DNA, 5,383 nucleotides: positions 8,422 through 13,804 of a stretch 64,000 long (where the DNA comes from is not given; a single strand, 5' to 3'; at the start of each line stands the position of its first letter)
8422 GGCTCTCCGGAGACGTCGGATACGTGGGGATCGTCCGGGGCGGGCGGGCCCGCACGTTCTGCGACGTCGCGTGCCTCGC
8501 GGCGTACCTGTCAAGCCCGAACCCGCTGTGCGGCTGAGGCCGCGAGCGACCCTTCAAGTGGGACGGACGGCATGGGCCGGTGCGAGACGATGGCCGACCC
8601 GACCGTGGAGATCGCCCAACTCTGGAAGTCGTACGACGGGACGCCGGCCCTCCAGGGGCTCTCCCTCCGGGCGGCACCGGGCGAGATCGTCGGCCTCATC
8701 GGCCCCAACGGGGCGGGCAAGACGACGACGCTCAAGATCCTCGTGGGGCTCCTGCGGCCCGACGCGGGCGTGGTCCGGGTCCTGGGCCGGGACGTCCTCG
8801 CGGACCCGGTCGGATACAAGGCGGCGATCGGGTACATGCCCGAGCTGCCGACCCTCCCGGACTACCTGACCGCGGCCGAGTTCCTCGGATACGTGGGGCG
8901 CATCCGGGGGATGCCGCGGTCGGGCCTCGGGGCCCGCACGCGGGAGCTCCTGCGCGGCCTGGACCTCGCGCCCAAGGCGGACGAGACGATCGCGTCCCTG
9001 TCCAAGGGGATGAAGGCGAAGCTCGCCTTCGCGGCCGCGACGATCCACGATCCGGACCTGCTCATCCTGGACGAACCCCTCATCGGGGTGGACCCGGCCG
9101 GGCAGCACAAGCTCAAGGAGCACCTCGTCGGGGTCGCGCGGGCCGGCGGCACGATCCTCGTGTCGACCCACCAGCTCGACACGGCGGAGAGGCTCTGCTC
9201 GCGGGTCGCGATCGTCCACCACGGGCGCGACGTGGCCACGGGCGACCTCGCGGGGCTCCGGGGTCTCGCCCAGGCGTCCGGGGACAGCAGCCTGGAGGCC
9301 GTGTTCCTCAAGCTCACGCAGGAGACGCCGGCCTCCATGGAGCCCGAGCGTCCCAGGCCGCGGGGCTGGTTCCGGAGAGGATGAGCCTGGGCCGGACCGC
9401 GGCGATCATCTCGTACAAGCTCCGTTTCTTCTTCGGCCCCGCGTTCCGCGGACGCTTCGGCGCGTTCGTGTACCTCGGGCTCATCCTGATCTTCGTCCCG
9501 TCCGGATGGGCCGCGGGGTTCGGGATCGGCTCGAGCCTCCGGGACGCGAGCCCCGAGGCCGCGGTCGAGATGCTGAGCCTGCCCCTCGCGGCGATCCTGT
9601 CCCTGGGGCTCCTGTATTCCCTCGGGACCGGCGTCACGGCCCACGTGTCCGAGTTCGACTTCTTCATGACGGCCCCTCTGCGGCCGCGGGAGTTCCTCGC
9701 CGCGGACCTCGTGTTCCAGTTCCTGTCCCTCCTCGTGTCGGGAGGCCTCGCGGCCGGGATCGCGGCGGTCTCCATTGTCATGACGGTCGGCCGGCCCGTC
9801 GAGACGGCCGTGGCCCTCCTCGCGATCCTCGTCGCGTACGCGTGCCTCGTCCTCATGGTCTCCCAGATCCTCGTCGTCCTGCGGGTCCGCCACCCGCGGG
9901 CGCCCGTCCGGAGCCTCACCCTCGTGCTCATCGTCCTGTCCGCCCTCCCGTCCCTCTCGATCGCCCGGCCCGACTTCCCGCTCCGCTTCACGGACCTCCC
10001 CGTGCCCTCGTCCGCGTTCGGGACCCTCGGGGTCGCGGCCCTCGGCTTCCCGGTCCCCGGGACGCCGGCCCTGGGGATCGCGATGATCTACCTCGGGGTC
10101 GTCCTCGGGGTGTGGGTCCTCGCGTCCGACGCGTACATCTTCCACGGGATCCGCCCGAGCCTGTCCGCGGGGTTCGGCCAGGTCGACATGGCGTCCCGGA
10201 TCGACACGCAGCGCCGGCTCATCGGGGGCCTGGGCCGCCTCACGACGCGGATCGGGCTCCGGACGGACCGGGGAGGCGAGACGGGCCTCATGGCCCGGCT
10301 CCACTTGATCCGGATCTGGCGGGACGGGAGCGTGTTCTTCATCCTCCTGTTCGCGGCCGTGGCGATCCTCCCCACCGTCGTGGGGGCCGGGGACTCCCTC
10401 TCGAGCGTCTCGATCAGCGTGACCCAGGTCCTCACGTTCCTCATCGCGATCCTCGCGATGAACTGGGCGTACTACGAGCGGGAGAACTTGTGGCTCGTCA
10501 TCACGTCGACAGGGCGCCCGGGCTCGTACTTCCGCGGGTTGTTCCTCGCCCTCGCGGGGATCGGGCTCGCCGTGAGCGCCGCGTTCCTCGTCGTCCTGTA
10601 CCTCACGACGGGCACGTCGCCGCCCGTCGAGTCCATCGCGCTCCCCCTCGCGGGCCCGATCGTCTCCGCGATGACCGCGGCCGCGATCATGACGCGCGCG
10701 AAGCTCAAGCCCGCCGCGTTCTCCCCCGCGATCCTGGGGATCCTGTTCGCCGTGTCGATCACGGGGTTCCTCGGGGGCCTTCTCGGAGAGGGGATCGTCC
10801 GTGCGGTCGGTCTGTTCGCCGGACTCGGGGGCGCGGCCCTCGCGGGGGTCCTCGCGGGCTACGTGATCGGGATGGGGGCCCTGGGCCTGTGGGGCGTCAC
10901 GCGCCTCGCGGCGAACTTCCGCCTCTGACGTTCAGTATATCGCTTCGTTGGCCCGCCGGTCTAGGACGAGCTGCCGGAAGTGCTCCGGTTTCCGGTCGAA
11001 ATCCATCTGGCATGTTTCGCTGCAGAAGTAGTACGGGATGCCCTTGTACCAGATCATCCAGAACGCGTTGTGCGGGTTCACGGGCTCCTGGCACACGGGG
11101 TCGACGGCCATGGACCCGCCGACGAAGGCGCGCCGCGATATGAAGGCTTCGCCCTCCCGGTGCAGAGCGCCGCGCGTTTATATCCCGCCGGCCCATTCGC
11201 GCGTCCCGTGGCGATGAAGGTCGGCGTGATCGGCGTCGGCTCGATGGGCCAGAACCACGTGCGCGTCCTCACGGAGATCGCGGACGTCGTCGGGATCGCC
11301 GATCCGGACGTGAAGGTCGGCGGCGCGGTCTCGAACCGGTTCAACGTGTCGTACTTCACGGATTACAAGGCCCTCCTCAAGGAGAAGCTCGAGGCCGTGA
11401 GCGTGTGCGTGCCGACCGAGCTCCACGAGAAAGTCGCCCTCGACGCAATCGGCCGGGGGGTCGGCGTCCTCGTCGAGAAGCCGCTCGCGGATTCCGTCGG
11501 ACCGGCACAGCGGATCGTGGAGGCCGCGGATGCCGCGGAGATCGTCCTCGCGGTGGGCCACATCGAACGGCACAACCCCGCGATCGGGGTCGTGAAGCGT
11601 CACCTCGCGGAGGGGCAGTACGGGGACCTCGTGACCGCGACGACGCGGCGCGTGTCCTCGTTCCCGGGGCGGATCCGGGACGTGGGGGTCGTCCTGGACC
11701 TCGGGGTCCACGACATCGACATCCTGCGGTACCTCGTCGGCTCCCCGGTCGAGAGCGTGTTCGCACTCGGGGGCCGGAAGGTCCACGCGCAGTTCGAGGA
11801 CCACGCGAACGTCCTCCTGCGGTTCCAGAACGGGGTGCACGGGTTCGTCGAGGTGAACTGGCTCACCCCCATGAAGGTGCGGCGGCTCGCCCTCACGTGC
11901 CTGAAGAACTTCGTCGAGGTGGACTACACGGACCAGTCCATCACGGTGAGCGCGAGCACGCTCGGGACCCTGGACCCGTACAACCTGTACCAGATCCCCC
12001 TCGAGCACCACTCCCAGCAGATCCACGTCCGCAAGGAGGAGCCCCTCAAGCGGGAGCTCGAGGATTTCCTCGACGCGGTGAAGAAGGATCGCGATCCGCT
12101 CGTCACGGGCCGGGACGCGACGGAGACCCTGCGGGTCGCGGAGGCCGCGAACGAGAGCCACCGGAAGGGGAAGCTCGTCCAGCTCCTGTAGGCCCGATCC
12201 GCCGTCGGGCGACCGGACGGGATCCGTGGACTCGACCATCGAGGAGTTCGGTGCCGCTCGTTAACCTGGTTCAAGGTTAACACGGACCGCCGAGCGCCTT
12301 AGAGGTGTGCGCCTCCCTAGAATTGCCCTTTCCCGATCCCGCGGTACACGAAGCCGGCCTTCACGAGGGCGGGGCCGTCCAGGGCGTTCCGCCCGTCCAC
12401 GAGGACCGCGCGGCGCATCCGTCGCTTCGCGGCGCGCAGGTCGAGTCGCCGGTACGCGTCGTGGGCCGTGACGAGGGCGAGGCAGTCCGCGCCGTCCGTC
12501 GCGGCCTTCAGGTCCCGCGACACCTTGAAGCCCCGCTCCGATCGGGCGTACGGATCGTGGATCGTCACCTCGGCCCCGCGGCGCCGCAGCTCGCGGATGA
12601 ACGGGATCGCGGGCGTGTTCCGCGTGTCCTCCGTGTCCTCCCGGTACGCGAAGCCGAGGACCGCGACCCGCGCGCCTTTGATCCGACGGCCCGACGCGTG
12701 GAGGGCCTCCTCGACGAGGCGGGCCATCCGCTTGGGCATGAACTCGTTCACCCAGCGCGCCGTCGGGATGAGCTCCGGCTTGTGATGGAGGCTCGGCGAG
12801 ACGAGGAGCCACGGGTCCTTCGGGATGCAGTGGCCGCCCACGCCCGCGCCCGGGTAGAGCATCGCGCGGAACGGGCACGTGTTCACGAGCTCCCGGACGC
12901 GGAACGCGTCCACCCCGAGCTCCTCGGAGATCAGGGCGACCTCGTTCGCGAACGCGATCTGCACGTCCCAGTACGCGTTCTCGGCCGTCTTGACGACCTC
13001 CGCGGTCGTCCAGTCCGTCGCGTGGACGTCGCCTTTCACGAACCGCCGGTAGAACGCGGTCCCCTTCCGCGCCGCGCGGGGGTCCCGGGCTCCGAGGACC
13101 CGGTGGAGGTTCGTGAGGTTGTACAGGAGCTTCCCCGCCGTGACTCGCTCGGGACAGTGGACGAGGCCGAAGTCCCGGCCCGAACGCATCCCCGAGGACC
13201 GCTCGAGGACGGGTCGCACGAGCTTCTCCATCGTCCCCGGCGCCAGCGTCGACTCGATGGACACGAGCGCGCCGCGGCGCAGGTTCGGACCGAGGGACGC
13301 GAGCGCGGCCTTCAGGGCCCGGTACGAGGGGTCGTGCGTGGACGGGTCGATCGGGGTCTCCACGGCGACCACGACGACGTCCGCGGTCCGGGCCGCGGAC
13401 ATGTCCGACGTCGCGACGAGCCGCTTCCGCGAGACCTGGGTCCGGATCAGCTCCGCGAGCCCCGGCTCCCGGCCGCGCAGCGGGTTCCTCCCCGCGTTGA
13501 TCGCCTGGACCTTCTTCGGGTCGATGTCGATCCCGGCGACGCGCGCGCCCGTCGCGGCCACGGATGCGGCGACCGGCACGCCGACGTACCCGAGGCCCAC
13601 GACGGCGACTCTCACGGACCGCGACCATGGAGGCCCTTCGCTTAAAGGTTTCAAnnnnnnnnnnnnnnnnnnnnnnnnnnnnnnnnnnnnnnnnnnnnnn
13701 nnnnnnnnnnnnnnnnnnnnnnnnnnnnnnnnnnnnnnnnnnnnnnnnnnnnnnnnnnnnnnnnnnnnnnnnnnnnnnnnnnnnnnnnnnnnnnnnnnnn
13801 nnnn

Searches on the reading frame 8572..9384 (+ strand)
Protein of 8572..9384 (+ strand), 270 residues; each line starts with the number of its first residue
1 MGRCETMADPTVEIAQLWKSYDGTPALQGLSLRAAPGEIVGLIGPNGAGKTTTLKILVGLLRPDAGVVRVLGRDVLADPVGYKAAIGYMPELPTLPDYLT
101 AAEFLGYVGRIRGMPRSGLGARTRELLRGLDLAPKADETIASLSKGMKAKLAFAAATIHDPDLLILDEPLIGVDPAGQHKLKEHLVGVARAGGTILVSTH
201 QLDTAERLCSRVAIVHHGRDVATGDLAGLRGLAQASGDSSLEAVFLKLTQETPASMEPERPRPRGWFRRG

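Call 71: search_protein_families(library=pfam, proteins=[window:8572-9384:+], max_evalue=0.0001)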
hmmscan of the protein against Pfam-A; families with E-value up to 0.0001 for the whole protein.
window:8572-9384:+ (270 aa): 2 families
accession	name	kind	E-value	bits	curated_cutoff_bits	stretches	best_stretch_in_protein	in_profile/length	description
PF00005.33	ABC_tran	-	2.6e-27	96.5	25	1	27-170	1-136/137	ABC transporter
PF13304.12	AAA_21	-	8.4e-14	52.8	27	1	138-201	233-299/304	AAA domain, putative AbiEii toxin, Type IV TA system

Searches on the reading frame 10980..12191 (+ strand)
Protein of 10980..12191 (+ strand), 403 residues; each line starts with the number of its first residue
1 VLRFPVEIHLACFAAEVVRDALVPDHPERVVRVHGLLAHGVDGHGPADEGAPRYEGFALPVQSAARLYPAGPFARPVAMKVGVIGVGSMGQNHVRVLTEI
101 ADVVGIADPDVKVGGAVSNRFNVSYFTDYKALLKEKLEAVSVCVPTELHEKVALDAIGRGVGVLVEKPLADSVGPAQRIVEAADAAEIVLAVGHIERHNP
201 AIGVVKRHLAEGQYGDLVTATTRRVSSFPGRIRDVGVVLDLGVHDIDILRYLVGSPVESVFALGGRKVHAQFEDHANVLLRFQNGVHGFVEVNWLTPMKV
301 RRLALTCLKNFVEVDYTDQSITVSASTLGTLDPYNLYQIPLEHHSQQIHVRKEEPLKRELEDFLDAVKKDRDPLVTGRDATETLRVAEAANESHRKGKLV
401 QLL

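Call 71: search_protein_families(library=pfam, proteins=[window:10980-12191:+], max_evalue=0.0001)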
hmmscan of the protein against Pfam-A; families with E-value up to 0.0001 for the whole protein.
window:10980-12191:+ (403 aa): 3 families
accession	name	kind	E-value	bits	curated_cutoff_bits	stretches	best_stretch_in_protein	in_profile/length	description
PF01408.29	GFO_IDH_MocA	-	1.1e-24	87.8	24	1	79-194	1-120/120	Oxidoreductase family, NAD-binding Rossmann fold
PF22725.1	GFO_IDH_MocA_C3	-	4.4e-19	69.1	27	1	205-306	4-117/124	GFO/IDH/MocA C-terminal domain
PF02894.22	GFO_IDH_MocA_C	-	1.7e-17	64.4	22.9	2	234-291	39-100/218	Oxidoreductase family, C-terminal alpha/beta domain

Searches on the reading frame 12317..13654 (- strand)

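Call 71: search_protein_families(library=pfam, proteins=[window:12317-13654:-], max_evalue=0.0001)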
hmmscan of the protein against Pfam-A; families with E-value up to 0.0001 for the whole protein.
window:12317-13654:- (445 aa): 4 families
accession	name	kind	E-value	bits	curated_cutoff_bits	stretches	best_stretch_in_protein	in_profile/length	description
PF03721.20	UDPG_MGDP_dh_N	-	1.5e-41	142.5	27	1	15-194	2-179/187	UDP-glucose/GDP-mannose dehydrogenase family, NAD binding domain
PF03720.21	UDPG_MGDP_dh_C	-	2.2e-28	99.1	30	1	331-426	1-102/103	UDP-glucose/GDP-mannose dehydrogenase family, UDP binding domain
PF00984.24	UDPG_MGDP_dh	-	2e-23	82.7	25.4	1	217-304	2-93/94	UDP-glucose/GDP-mannose dehydrogenase family, central domain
PF02737.24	3HCDH_N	-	1.3e-05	25.6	22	1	16-98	2-86/180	3-hydroxyacyl-CoA dehydrogenase, NAD binding domain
